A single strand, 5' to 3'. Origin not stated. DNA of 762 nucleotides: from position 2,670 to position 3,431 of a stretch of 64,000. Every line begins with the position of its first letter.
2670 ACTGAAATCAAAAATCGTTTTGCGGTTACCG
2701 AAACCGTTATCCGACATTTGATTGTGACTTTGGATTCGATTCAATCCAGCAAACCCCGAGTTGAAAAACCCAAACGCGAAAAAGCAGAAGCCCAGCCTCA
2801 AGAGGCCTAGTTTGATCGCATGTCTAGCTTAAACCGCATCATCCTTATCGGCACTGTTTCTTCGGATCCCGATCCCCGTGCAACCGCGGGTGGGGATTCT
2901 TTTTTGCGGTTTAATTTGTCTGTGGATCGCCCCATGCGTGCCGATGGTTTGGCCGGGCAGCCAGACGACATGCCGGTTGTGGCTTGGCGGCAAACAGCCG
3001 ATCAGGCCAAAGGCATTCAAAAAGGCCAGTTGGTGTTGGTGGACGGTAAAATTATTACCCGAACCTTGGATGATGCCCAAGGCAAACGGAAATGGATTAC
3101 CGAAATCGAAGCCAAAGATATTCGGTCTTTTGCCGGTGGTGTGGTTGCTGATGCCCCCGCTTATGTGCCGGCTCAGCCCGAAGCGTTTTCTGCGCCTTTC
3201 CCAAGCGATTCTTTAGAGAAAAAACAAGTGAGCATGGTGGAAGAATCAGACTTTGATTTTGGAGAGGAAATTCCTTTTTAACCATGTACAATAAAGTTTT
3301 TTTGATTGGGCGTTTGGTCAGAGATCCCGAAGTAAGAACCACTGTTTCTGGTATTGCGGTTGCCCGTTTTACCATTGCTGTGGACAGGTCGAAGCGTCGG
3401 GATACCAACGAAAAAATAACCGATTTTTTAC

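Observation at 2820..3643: Tandem ssb paralogs inside the rpsF-rpsR ribosomal operon: a PriB-like intermediate?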

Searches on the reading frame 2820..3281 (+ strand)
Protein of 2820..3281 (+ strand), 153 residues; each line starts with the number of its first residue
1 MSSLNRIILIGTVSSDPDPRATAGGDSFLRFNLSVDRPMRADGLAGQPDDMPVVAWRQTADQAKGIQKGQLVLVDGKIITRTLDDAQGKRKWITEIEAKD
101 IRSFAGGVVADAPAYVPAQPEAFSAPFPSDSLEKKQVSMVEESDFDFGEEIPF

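Call 6: search_protein_families(library=pfam, proteins=[window:2820-3281:+], max_evalue=0.01)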
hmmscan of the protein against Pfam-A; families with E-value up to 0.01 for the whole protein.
window:2820-3281:+ (153 aa): 1 family
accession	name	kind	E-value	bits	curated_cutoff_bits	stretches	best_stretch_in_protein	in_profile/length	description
PF00436.31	SSB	-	1.5e-18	67.2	26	1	4-102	1-102/104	Single-strand binding protein family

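Call 7: search_protein_families(library=ncbifam, proteins=[window:2820-3281:+], max_evalue=0.01)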
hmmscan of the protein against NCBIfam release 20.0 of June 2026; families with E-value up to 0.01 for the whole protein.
window:2820-3281:+ (153 aa): 17 families
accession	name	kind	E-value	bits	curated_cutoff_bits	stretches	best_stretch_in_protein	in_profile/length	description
TIGR00621.2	ssb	subfamily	2.9e-14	53.8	53.95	1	2-102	2-105/165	single-stranded DNA-binding protein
NF005241.0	PRK06751.1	equivalog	1e-13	51.8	313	1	4-102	2-101/173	single-stranded DNA-binding protein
NF005242.0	PRK06752.1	equivalog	1.2e-13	51.2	189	1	4-101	2-100/112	single-stranded DNA-binding protein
NF005580.0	PRK07275.1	subfamily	1.9e-13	50.9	254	1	4-105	2-104/162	single-stranded DNA-binding protein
NF005579.0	PRK07274.1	equivalog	2.3e-10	40.3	169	1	4-99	2-97/131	single-stranded DNA-binding protein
NF005851.0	PRK07772.1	subfamily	1e-08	35.6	194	1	6-101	6-106/191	single-stranded DNA-binding protein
NF005406.0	PRK06958.1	subfamily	8.1e-08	32.9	252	1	1-104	1-108/182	single-stranded DNA-binding protein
NF005170.0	PRK06642.1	equivalog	1.1e-06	28.5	270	1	2-102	3-108/152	single-stranded DNA-binding protein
NF006533.0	PRK09010.1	subfamily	1.5e-06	28.2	260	1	4-100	6-105/177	single-stranded DNA-binding protein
NF005674.0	PRK07459.1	equivalog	1.6e-06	28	161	1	3-89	2-85/121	single-stranded DNA-binding protein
NF004972.0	PRK06341.1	equivalog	6.4e-06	26.2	254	1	2-102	3-108/166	single-stranded DNA-binding protein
NF004357.0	PRK05733.1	subfamily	0.00018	21.6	241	1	3-96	4-100/172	single-stranded DNA-binding protein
NF010292.0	PRK13732.1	subfamily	0.00018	21.4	265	1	3-102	5-107/175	single-stranded DNA-binding protein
NF004512.0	PRK05853.1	equivalog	0.0011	18.9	215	1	7-101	6-103/168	hypothetical protein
NF006445.0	PRK08763.1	subfamily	0.0012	19.1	246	1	4-106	5-110/164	single-stranded DNA-binding protein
TIGR04418.1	PriB_gamma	exception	0.0041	17.2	72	1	5-86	1-83/96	primosomal replication protein N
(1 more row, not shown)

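Call 9: find_homologous_proteins(query=window:2820-3281:+)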
Query window:2820-3281:+ (153 aa): 6 proteins with E <= 0.001 among 86 candidates.
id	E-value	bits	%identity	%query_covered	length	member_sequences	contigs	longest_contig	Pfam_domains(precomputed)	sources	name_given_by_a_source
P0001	3.7e-94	331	100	100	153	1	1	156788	PF00436.32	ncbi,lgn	ncbi:MAG: single-stranded DNA-binding protein [Candidatus Margulisiibacteriota bacterium]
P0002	3.7e-31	126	56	69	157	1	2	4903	PF11325.15,PF00436.32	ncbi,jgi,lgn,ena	-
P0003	8.9e-13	66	41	63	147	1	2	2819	PF00436.32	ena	-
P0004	1.2e-12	66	40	63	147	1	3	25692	PF00436.32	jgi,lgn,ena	-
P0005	3.8e-12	64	36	80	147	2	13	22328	PF00436.32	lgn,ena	-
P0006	2.4e-8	52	36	77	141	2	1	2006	PF00436.32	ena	-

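Call 14: find_encoding_contigs(protein=P0002, flank=5000)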
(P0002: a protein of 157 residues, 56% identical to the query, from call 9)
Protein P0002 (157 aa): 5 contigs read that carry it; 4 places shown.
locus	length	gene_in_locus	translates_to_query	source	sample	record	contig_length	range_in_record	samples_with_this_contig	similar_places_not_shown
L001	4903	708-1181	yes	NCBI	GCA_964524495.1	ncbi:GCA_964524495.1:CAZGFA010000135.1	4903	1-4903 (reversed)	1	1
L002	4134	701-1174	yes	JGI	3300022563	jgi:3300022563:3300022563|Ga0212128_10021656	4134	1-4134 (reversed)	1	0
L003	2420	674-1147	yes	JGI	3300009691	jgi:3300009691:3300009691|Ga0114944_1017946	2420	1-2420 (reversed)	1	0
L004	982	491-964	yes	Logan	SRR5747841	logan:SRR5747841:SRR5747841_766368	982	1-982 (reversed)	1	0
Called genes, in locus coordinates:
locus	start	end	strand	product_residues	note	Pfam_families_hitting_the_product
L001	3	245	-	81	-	?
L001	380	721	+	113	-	PF01250:Ribosomal_S6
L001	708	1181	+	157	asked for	PF00436:SSB, PF11325:DUF3127 (weak)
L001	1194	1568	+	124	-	PF00436:SSB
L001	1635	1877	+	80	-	PF01084:Ribosomal_S18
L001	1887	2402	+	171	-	PF01281:Ribosomal_L9_N, PF03948:Ribosomal_L9_C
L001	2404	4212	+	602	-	PF01541:GIY-YIG, PF27096:UvrC_M, PF02151:UVR (weak), PF22920:UvrC_RNaseH, PF08459:UvrC_RNaseH_dom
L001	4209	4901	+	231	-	?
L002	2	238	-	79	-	?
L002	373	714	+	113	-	PF01250:Ribosomal_S6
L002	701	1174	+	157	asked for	PF00436:SSB, PF11325:DUF3127 (weak)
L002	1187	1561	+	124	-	PF00436:SSB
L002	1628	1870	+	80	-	PF01084:Ribosomal_S18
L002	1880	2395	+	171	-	PF01281:Ribosomal_L9_N, PF03948:Ribosomal_L9_C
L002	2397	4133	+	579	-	?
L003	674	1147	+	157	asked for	PF00436:SSB, PF11325:DUF3127 (weak)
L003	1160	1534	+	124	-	PF00436:SSB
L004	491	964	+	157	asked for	PF00436:SSB, PF11325:DUF3127 (weak)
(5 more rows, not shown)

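Call 15: find_encoding_contigs(protein=P0004, flank=5000)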
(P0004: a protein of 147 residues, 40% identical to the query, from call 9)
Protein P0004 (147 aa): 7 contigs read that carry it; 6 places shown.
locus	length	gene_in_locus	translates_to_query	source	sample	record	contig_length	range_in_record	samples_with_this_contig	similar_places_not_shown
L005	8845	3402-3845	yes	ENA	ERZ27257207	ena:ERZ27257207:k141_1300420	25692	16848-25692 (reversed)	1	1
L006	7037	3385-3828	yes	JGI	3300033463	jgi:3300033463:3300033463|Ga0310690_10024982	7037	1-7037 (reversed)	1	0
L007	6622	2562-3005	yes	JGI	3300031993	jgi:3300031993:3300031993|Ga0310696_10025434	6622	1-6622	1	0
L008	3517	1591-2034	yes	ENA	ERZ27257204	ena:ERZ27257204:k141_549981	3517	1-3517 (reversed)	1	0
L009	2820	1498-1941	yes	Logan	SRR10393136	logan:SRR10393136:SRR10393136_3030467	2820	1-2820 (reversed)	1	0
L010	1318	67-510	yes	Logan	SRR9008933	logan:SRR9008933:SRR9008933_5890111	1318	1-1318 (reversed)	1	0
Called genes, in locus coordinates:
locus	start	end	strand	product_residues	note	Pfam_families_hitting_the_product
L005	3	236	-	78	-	?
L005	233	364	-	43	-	-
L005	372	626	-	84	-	PF13083:KH_KhpA-B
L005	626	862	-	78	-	PF00886:Ribosomal_S16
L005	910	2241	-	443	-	PF02881:SRP54_N, PF00448:SRP54, PF01656:CbiA (faint), PF02978:SRP_SPB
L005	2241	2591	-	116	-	PF04297:UPF0122, PF08281:Sigma70_r4_2 (faint), PF04545:Sigma70_r4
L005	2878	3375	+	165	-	PF01250:Ribosomal_S6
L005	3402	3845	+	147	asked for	PF00436:SSB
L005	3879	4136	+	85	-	PF01084:Ribosomal_S18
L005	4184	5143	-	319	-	PF00849:PseudoU_synth_2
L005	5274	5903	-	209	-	PF14681:UPRTase, PF00156:Pribosyltran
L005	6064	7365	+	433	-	PF00919:UPF0004, PF04055:Radical_SAM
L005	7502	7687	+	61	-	PF00830:Ribosomal_L28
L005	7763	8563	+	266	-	PF00106:adh_short, PF01370:Epimerase (weak), PF08659:KR, PF13561:adh_short_C2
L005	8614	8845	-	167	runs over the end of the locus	PF02559:CarD_TRCF_RID (weak)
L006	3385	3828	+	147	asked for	PF00436:SSB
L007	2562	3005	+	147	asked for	PF00436:SSB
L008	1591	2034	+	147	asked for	PF00436:SSB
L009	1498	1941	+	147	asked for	PF00436:SSB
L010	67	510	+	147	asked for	PF00436:SSB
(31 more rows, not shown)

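Call 22: find_homologous_proteins(query=A2)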
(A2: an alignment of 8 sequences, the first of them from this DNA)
Query A2 (8 sequences) (153 aa, profile of the alignment): 2330 proteins with E <= 0.001 among 7029 candidates; the best 120 are listed.
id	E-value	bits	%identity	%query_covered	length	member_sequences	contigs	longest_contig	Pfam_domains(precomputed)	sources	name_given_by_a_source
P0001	1.4e-51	192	100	100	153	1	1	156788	PF00436.32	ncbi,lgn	ncbi:MAG: single-stranded DNA-binding protein [Candidatus Margulisiibacteriota bacterium]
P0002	8.2e-49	183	56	69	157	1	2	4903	PF11325.15,PF00436.32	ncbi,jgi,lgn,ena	-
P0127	4.1e-45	171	36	66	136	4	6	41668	PF00436.32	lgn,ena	-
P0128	5.1e-45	171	43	66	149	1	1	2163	PF00436.32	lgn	-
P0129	7.8e-45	170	36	96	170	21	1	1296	PF00436.32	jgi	-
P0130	9.3e-45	170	39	87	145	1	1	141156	PF00436.32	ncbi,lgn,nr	ncbi:MAG: single-stranded DNA-binding protein [Candidatus Saganbacteria bacterium]|nr:single-strande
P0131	1.0e-44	170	35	100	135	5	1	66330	PF00436.32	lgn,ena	-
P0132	1.6e-44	169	36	100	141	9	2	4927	PF00436.32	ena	-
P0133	1.9e-44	169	35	79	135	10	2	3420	PF00436.32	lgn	-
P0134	2.4e-44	169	43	66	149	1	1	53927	PF00436.32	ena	-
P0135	5.1e-44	168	34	78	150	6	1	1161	PF00436.32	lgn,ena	-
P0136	5.4e-44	168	41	67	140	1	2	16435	PF00436.32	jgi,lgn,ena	-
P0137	8.5e-44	167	42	66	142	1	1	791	PF00436.32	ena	-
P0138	1.8e-43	166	42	66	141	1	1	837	PF00436.32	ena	-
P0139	2.2e-43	166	35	100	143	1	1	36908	PF00436.32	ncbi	-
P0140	3.4e-43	165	46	64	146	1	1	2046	PF00436.32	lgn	-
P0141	3.6e-43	165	46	66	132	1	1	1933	PF01336.32,PF00436.32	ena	-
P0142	5.2e-43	164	38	70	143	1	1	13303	PF00436.32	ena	-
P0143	8.4e-43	164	36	100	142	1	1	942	PF00436.32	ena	-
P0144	8.9e-43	164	40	68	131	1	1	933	PF00436.32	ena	-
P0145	1.1e-42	163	48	97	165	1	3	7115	PF00436.32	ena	-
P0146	1.2e-42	163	37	70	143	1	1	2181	PF00436.32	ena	-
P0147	1.8e-42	163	37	80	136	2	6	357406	PF00436.32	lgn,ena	-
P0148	1.8e-42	163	42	70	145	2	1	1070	PF00436.32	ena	-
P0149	2.0e-42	162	40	77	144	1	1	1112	PF00436.32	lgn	-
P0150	2.5e-42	162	42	66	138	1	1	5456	PF00436.32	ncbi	ncbi:MAG: single-stranded DNA-binding protein [Candidatus Margulisiibacteriota bacterium]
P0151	2.6e-42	162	36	68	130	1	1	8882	PF00436.32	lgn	-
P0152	2.7e-42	162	39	77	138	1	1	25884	PF00436.32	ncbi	-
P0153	5.2e-42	161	45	64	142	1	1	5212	PF00436.32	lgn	-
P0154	5.3e-42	161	43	80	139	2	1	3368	PF00436.32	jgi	-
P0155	8.1e-42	161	45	69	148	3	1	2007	PF00436.32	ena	-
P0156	9.0e-42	160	35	85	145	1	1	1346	PF00436.32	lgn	-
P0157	9.3e-42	160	43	79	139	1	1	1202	PF00436.32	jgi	-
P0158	9.5e-42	160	40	80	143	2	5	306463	PF00436.32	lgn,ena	-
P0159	1.1e-41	160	36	78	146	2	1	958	PF00436.32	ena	-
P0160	1.1e-41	160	41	78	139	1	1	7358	PF00436.32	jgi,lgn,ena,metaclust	metaclust:\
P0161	1.2e-41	160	42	79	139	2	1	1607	PF00436.32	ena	-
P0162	1.3e-41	160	37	69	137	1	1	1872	PF00436.32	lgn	-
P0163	1.5e-41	160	39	96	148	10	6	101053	PF00436.32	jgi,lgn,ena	jgi:single-strand DNA-binding protein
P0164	1.6e-41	160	40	96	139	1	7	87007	PF00436.32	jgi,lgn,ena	jgi:single-strand DNA-binding protein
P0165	1.6e-41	160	42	70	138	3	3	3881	PF00436.32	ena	-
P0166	1.8e-41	159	41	80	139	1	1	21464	PF00436.32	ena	-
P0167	1.8e-41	159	43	71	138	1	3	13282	PF00436.32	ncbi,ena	-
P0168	1.8e-41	159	45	64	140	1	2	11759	PF00436.32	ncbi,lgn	-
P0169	2.1e-41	159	45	70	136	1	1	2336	PF00436.32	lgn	-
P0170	2.2e-41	159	41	66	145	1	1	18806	PF00436.32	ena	-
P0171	2.4e-41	159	37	80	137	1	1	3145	PF00436.32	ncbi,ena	-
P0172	2.4e-41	159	40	78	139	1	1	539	PF00436.32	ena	-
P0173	2.4e-41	159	43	71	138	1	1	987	PF00436.32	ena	-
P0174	2.5e-41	159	36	69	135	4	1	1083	PF00436.32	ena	-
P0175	2.9e-41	159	42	79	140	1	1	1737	PF00436.32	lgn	-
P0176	3.5e-41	158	41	66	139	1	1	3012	PF00436.32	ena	-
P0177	4.0e-41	158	39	87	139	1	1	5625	PF00436.32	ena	-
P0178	4.1e-41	158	41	79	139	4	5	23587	PF00436.32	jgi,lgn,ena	jgi:single-strand DNA-binding protein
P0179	4.3e-41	158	40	75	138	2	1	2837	PF00436.32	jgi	jgi:single-strand DNA-binding protein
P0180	5.8e-41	158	43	75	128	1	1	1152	PF00436.32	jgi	jgi:single-strand DNA-binding protein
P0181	5.9e-41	158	43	75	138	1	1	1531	PF00436.32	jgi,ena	jgi:single-strand DNA-binding protein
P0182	6.1e-41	158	42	80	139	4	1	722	PF00436.32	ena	-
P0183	6.7e-41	158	37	67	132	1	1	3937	PF00436.32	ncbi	-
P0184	7.1e-41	157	43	79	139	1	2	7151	PF00436.32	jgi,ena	jgi:single-strand DNA-binding protein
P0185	7.5e-41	157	42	79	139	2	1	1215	PF00436.32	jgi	jgi:single-strand DNA-binding protein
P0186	7.6e-41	157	41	78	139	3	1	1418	PF00436.32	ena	-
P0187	7.6e-41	157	35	100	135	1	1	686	PF00436.32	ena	-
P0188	7.7e-41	157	35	100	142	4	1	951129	PF00436.32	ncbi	ncbi:MAG: single-stranded DNA-binding protein [Candidatus Margulisiibacteriota bacterium]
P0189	1.0e-40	157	38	75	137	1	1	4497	PF00436.32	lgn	-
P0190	1.0e-40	157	40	78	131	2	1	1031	PF00436.32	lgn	-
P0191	1.1e-40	157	39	75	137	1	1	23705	PF00436.32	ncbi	ncbi:MAG: single-stranded DNA-binding protein [bacterium]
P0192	1.1e-40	157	40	96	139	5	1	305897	PF00436.32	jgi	jgi:single-strand DNA-binding protein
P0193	1.2e-40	157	39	82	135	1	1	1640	PF00436.32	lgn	-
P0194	1.3e-40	157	45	66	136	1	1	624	PF00436.32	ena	-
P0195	1.5e-40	156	38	96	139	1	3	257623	PF00436.32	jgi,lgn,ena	jgi:single-strand DNA-binding protein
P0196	1.8e-40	156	38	69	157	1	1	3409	PF00436.32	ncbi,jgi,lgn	-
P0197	1.8e-40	156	44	69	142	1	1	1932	PF00436.32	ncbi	-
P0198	2.1e-40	156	43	78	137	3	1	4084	PF00436.32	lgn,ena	-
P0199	2.3e-40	156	37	96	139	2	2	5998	PF00436.32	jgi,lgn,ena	-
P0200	2.3e-40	156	39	69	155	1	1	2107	PF00436.32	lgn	-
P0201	2.5e-40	156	49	69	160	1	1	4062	PF00436.32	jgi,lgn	jgi:single-strand DNA-binding protein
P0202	3.0e-40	155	44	70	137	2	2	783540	PF00436.32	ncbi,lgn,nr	ncbi:MAG: single-stranded DNA-binding protein [Candidatus Margulisbacteria bacterium]|nr:single-stra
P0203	3.1e-40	155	39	71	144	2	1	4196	PF00436.32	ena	-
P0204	3.7e-40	155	36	66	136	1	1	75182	PF00436.32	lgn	-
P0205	5.7e-40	155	42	67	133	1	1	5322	PF00436.32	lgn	-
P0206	8.0e-40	154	38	78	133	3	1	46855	PF00436.32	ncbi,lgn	ncbi:MAG: single-stranded DNA-binding protein [Candidatus Margulisiibacteriota bacterium]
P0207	8.0e-40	154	38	67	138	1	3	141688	PF00436.32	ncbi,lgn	-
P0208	1.2e-39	153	33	86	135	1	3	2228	PF00436.32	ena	-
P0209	1.3e-39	153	39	70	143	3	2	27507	PF00436.32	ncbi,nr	ncbi:MAG: single-stranded DNA-binding protein [Candidatus Margulisiibacteriota bacterium]|nr:single-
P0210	1.4e-39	153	34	100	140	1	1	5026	PF00436.32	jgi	jgi:single-strand DNA-binding protein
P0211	1.8e-39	153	41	68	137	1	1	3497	PF00436.32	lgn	-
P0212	2.4e-39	153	36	85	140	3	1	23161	PF00436.32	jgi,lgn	jgi:single-strand DNA-binding protein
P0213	3.4e-39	152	35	83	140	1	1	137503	PF00436.32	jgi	jgi:single-strand DNA-binding protein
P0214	3.5e-39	152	41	79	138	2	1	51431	PF00436.32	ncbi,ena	-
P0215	3.6e-39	152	41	67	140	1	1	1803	PF00436.32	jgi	jgi:single-strand DNA-binding protein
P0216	3.9e-39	152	37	96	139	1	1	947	PF00436.32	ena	-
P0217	4.5e-39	152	41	66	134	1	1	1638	PF00436.32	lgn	-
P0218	4.5e-39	152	40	68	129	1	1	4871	PF00436.32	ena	-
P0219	4.7e-39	152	31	93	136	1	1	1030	PF00436.32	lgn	-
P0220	4.8e-39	152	38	85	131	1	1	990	PF00436.32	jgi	jgi:single-strand DNA-binding protein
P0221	5.1e-39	151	38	66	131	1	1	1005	PF00436.32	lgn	-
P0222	6.7e-39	151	47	98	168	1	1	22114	PF00436.32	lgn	-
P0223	9.5e-39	151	43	75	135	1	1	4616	PF00436.32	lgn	-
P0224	1.2e-38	150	35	79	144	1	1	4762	PF00436.32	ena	-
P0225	1.3e-38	150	42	69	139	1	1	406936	PF00436.32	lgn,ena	-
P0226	1.6e-38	150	34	100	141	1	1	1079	PF00436.32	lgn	-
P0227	1.8e-38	150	40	68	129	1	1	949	PF00436.32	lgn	-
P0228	1.9e-38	150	41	96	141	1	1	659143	PF00436.32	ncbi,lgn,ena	-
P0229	2.2e-38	149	36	69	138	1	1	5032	PF00436.32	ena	-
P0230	2.2e-38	149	44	70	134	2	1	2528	PF00436.32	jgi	-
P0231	2.5e-38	149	43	75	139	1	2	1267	PF00436.32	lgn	-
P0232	2.6e-38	149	39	68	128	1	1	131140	PF00436.32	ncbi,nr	ncbi:MAG: single-stranded DNA-binding protein [Candidatus Saganbacteria bacterium]|nr:single-strande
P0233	3.3e-38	149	47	65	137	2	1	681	PF00436.32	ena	-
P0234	3.4e-38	149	34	96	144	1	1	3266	PF00436.32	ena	-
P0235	3.7e-38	149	34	96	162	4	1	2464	PF00436.32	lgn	-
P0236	4.0e-38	149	36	69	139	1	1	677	PF00436.32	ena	-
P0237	4.3e-38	148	37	67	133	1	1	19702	PF00436.32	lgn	-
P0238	4.5e-38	148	41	79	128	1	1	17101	PF00436.32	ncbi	ncbi:MAG: single-stranded DNA-binding protein [bacterium]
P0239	4.6e-38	148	37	68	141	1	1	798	PF00436.32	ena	-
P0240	4.9e-38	148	41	67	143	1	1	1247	PF00436.32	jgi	jgi:single-strand DNA-binding protein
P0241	5.5e-38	148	37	69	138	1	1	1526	PF00436.32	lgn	-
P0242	7.4e-38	148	44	68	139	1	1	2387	PF00436.32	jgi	jgi:single-strand DNA-binding protein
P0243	8.1e-38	148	40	72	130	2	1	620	PF00436.32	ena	-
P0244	8.1e-38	148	37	80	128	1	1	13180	PF00436.32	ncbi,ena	-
